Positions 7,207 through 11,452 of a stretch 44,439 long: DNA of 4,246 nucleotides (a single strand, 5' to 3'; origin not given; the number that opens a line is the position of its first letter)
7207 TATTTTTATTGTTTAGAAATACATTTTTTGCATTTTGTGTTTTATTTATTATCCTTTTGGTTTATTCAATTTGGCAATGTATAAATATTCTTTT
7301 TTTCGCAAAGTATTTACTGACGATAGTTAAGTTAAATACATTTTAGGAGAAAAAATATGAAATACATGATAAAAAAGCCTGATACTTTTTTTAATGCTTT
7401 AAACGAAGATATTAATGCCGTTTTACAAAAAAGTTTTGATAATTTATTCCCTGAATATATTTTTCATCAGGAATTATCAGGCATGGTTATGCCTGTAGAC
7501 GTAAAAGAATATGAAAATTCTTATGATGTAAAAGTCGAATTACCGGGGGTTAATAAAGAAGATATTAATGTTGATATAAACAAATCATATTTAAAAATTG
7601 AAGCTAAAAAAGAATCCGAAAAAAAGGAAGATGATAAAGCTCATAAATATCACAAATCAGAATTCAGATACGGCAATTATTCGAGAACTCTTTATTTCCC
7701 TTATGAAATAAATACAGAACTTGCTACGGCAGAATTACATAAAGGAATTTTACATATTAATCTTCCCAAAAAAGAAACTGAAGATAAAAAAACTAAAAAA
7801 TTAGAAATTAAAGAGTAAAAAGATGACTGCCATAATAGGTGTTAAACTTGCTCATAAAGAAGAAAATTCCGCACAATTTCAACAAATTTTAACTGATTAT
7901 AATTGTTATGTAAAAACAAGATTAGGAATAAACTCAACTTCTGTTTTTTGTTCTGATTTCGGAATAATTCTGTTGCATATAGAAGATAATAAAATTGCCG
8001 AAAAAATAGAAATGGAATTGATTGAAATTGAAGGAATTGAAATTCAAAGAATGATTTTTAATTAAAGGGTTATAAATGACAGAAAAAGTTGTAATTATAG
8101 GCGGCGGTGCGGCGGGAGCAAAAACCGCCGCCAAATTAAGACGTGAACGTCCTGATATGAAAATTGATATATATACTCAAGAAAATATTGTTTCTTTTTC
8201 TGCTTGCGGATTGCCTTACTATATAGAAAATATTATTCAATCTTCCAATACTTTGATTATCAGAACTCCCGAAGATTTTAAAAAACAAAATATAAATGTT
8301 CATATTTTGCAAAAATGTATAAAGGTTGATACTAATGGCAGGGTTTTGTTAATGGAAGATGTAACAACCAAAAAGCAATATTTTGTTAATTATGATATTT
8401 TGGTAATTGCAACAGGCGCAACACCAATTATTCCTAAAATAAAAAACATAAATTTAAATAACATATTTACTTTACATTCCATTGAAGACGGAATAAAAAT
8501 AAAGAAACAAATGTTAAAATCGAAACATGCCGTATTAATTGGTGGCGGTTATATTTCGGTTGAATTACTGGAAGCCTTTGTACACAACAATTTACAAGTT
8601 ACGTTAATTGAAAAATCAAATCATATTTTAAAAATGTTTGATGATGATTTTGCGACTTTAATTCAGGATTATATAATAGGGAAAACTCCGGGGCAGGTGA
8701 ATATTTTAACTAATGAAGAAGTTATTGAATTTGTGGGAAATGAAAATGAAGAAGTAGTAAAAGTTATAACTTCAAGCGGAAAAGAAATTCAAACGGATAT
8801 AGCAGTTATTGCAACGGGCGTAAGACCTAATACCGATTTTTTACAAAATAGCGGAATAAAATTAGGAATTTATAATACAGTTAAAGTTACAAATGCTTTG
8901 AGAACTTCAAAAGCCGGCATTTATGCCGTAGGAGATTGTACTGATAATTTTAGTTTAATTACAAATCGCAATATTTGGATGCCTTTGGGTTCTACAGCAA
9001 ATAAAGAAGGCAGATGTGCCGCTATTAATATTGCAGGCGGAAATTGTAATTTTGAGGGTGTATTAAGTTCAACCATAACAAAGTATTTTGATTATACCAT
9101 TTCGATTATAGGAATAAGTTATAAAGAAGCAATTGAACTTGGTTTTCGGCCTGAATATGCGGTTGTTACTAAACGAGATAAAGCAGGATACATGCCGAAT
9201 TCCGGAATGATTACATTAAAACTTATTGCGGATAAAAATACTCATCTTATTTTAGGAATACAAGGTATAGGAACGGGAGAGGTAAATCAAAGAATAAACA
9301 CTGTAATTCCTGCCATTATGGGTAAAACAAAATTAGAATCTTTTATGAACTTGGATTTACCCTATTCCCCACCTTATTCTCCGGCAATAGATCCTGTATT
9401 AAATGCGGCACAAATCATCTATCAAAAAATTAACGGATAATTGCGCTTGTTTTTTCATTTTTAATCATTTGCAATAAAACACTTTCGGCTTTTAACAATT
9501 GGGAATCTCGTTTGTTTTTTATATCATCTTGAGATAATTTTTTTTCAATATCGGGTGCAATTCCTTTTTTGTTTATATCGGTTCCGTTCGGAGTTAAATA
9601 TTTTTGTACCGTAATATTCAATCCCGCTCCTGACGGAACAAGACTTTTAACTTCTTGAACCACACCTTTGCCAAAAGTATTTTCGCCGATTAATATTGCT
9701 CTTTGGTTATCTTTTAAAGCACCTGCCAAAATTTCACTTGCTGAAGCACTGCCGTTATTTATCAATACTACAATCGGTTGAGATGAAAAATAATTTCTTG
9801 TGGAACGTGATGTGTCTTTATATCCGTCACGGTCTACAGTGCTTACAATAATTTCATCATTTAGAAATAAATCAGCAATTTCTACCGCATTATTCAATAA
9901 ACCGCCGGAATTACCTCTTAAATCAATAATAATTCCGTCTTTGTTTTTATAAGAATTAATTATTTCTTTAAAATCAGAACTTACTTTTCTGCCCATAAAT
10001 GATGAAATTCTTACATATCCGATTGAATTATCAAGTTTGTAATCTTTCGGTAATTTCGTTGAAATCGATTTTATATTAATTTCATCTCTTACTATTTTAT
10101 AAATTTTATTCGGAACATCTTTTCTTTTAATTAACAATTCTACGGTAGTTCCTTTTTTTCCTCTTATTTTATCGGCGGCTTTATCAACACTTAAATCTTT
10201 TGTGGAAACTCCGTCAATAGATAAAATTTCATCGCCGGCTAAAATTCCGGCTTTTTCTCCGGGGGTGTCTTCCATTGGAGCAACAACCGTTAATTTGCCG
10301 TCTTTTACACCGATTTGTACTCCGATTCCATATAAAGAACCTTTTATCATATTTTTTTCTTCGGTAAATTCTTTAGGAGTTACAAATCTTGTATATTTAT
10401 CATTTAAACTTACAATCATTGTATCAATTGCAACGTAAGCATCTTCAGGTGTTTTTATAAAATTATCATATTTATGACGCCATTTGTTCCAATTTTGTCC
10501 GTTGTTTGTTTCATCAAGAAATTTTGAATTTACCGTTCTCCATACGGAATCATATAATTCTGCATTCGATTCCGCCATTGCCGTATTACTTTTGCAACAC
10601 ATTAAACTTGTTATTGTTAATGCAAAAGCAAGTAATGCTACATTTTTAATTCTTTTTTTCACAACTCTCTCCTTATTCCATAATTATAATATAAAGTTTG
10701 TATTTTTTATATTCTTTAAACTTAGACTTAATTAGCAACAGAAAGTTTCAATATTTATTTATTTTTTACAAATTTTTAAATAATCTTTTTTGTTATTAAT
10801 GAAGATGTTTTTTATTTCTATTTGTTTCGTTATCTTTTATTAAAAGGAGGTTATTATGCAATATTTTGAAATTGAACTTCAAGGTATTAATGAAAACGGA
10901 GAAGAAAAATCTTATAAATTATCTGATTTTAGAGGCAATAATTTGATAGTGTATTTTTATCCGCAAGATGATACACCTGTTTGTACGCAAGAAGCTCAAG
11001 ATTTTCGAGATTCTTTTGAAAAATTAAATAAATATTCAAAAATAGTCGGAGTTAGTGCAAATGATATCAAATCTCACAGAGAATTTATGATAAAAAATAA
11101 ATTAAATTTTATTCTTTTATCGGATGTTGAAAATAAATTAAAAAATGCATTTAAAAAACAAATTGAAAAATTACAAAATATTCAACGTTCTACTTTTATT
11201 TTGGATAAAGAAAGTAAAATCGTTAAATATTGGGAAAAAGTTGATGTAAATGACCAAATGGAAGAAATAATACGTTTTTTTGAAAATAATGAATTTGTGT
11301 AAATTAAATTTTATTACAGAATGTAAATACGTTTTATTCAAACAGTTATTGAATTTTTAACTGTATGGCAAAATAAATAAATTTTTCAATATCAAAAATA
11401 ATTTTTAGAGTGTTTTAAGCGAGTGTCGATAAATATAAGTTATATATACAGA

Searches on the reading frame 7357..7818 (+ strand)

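Call 60: search_protein_families(library=pfam, proteins=[window:7357-7818:+], max_evalue=0.00001)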
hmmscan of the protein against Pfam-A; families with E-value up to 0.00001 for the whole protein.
window:7357-7818:+ (153 aa): 1 family
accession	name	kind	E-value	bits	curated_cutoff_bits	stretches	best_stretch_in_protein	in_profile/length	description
PF00011.27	HSP20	-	5.3e-20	71.9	20.8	1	48-151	1-101/102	Hsp20/alpha crystallin family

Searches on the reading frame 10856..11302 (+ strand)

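Call 60: search_protein_families(library=pfam, proteins=[window:10856-11302:+], max_evalue=0.00001)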
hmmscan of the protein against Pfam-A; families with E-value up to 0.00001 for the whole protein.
window:10856-11302:+ (148 aa): 2 families
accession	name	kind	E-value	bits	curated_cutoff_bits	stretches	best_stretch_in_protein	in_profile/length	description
PF00578.27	AhpC-TSA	-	8.9e-28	97.2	26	1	9-123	11-122/124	AhpC/TSA family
PF08534.16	Redoxin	-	3.2e-16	59.9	26.6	1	15-130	16-136/148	Redoxin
